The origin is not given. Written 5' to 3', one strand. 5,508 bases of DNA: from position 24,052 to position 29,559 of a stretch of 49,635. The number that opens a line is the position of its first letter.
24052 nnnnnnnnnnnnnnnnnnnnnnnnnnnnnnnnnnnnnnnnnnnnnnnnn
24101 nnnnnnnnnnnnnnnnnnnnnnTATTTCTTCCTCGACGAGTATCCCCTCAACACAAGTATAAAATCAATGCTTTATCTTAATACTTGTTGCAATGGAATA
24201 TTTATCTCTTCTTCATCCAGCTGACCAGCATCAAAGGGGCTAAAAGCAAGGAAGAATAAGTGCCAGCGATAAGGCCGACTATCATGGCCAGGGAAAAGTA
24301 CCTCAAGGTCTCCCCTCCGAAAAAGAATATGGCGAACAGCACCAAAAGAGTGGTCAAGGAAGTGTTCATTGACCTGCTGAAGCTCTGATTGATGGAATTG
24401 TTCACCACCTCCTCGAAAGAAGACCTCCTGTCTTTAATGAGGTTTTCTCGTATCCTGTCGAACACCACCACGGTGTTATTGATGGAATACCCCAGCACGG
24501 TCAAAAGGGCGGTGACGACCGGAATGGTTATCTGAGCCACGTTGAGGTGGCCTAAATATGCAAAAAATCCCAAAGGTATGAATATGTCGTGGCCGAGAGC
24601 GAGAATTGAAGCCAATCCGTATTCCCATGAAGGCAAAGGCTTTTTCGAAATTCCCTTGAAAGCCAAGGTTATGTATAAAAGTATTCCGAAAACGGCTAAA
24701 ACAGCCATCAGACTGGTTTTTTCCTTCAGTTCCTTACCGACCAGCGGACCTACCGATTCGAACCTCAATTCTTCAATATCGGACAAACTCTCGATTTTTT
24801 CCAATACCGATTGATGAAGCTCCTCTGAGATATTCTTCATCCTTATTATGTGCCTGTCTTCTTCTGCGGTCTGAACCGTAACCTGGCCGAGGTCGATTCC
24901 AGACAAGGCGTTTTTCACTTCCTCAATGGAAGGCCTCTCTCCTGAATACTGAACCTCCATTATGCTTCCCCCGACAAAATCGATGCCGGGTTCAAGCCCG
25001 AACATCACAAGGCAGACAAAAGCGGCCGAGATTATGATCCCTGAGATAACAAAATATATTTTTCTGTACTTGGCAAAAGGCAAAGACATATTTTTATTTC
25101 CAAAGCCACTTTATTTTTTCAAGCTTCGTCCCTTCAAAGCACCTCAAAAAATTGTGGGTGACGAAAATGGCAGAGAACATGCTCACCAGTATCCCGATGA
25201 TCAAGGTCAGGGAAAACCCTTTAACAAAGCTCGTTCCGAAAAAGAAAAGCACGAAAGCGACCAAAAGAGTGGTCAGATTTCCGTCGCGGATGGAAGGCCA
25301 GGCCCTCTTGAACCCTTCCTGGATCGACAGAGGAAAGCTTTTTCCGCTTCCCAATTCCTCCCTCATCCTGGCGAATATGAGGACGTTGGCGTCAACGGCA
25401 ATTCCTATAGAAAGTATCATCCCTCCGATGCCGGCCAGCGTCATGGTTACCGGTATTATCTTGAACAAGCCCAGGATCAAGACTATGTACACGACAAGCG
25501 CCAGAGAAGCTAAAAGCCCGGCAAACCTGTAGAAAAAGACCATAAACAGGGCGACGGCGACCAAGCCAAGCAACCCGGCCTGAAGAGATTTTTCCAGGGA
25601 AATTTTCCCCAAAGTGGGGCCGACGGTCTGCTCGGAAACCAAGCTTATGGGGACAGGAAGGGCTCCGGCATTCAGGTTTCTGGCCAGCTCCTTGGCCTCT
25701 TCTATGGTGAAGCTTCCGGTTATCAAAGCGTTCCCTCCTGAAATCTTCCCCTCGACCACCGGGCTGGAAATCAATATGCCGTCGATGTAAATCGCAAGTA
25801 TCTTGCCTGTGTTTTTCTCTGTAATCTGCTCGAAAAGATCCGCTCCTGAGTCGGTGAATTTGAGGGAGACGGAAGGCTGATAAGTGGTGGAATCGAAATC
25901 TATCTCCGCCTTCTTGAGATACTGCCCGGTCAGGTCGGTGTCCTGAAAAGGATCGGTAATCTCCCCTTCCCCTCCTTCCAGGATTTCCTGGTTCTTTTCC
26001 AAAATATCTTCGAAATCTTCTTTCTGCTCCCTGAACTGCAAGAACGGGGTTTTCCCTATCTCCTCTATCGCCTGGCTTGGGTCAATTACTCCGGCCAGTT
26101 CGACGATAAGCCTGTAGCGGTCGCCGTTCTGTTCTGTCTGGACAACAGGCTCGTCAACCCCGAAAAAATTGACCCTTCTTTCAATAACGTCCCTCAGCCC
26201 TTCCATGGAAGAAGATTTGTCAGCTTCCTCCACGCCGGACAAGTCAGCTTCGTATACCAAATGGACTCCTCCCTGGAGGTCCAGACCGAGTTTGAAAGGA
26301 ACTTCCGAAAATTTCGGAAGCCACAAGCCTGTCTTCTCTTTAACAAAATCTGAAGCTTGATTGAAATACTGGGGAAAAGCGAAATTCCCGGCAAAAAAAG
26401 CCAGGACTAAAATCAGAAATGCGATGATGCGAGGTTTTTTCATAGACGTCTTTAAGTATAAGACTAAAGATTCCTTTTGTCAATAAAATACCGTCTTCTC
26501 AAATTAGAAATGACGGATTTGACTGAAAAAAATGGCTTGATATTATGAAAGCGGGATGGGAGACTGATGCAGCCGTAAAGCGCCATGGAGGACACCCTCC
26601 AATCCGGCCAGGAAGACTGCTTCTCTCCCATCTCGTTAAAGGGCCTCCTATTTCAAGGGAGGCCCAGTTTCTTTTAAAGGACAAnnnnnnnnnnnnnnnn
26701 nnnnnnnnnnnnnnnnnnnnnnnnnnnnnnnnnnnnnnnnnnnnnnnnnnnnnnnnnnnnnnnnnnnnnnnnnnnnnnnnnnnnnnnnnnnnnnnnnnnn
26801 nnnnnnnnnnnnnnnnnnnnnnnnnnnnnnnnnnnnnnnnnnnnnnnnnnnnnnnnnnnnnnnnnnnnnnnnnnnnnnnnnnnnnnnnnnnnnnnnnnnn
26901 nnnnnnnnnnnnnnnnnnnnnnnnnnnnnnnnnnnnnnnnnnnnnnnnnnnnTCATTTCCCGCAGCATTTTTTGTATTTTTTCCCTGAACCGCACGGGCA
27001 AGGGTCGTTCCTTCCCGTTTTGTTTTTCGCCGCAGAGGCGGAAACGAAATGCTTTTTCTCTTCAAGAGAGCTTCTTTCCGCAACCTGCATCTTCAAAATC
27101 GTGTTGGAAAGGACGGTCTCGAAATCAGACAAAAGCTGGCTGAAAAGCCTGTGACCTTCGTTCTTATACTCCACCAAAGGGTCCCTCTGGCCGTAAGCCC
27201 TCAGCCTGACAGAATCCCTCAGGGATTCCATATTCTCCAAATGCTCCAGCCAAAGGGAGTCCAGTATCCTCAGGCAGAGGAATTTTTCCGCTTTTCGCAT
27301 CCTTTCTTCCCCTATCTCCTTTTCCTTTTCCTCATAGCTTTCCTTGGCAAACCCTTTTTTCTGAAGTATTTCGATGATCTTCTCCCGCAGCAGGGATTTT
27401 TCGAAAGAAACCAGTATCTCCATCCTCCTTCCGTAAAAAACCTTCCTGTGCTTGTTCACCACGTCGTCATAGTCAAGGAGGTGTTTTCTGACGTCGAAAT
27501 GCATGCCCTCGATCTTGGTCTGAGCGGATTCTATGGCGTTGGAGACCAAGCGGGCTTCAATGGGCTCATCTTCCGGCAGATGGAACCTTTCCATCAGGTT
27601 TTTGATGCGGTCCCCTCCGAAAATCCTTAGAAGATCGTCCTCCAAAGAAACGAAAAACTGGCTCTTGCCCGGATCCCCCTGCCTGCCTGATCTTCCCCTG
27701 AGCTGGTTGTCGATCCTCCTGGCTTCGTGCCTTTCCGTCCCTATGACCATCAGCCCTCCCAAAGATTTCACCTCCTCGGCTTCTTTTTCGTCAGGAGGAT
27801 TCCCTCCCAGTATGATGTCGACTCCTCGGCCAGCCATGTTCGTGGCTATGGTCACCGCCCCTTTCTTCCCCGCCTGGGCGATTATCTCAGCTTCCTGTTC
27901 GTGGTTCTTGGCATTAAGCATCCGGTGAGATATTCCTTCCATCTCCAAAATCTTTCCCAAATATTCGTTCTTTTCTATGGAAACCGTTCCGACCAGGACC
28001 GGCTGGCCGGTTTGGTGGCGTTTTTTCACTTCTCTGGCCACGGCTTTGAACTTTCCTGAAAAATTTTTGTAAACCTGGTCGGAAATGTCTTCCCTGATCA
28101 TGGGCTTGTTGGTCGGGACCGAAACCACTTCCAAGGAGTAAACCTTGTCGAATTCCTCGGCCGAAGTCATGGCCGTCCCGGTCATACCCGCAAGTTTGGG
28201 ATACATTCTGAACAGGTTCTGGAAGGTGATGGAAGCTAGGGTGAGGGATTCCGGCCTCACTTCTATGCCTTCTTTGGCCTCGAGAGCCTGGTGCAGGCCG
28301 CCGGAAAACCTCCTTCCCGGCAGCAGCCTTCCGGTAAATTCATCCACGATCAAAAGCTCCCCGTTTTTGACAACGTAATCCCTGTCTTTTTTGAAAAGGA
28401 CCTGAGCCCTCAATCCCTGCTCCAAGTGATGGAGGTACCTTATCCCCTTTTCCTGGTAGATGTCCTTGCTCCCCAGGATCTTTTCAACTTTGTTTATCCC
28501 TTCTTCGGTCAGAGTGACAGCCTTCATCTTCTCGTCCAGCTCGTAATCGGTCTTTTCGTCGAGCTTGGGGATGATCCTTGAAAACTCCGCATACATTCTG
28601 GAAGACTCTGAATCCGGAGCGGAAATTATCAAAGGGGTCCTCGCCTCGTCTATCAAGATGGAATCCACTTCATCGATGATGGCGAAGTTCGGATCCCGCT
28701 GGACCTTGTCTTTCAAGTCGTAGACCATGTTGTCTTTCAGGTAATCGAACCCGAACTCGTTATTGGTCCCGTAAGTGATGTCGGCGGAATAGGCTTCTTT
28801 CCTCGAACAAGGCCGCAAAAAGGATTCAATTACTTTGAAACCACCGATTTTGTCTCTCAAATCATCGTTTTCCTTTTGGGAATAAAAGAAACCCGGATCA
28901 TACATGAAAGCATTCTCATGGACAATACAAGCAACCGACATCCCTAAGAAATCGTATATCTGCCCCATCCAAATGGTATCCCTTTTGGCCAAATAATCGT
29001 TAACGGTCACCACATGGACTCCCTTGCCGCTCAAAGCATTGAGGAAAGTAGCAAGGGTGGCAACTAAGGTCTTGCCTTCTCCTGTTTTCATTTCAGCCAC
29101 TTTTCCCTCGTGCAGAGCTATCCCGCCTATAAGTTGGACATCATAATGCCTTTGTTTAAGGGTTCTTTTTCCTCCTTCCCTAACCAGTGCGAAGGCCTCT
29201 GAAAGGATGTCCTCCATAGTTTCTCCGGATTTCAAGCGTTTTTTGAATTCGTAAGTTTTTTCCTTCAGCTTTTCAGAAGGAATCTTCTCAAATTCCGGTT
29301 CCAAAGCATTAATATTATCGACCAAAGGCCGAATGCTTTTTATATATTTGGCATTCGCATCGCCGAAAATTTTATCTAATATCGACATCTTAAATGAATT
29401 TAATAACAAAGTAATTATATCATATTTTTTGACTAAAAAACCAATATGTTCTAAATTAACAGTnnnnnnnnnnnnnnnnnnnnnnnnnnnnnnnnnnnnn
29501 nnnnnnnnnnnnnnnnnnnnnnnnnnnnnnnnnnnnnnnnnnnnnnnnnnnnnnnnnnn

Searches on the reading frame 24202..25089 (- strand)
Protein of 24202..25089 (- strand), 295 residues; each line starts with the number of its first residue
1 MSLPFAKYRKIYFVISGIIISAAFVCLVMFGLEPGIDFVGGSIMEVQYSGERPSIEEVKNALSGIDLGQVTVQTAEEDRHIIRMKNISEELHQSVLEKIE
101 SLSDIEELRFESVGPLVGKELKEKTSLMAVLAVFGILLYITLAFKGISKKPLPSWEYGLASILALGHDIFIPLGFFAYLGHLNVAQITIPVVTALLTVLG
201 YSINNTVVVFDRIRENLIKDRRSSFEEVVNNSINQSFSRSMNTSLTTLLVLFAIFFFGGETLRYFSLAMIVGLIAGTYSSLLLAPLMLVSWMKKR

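Call 47: search_protein_families(library=pfam, proteins=[window:24202-25089:-], max_evalue=0.00001)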
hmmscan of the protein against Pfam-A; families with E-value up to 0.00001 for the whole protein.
window:24202-25089:- (295 aa): 2 families
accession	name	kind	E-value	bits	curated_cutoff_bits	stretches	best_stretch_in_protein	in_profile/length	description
PF02355.23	SecD_SecF_C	-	1.2e-55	188.3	20.5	1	101-293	11-188/189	Protein export membrane protein SecD/SecF, C-terminal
PF07549.19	Sec_GG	-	6.3e-06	26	20.3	0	27-49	3-25/28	SecD/SecF GG Motif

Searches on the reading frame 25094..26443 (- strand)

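Call 47: search_protein_families(library=pfam, proteins=[window:25094-26443:-], max_evalue=0.00001)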
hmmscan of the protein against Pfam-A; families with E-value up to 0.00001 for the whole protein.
window:25094-26443:- (449 aa): 4 families
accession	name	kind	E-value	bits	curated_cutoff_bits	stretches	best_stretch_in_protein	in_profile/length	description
PF22599.2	SecDF_P1_head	-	3.3e-28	98.3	27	1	169-264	19-114/114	SecDF, P1 head subdomain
PF02355.23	SecD_SecF_C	-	9.1e-20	71.3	20.5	1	267-434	14-184/189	Protein export membrane protein SecD/SecF, C-terminal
PF21760.3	SecD_1st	-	9.2e-15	54.3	27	1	81-141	2-59/60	Protein translocase subunit SecDF, P1 domain, N-terminal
PF03176.21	MMPL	-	7.7e-08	32.1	20.5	1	311-426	178-292/333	MMPL family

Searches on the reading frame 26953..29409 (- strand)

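Call 48: search_protein_families(library=pfam, proteins=[window:26953-29409:-], max_evalue=0.00001)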
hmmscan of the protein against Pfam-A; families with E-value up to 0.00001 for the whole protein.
window:26953-29409:- (818 aa): 5 families
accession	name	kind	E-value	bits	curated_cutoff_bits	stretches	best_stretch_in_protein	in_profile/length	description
PF07517.20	SecA_DEAD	-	1.7e-123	411.9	24.6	1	12-420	2-289/290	SecA DEAD-like domain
PF21090.3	P-loop_SecA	-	7.7e-81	271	27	2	436-539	1-104/205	SecA P-loop domain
PF07516.18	SecA_SW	-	1.3e-44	153.1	26.7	2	676-775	105-200/200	SecA Wing and Scaffold domain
PF01043.26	SecA_PP_bind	-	2.6e-40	137.9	23.5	1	269-377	2-110/110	SecA preprotein cross-linking domain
PF02810.21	SEC-C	-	7.7e-10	38.9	20.4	1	800-818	1-19/19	SEC-C motif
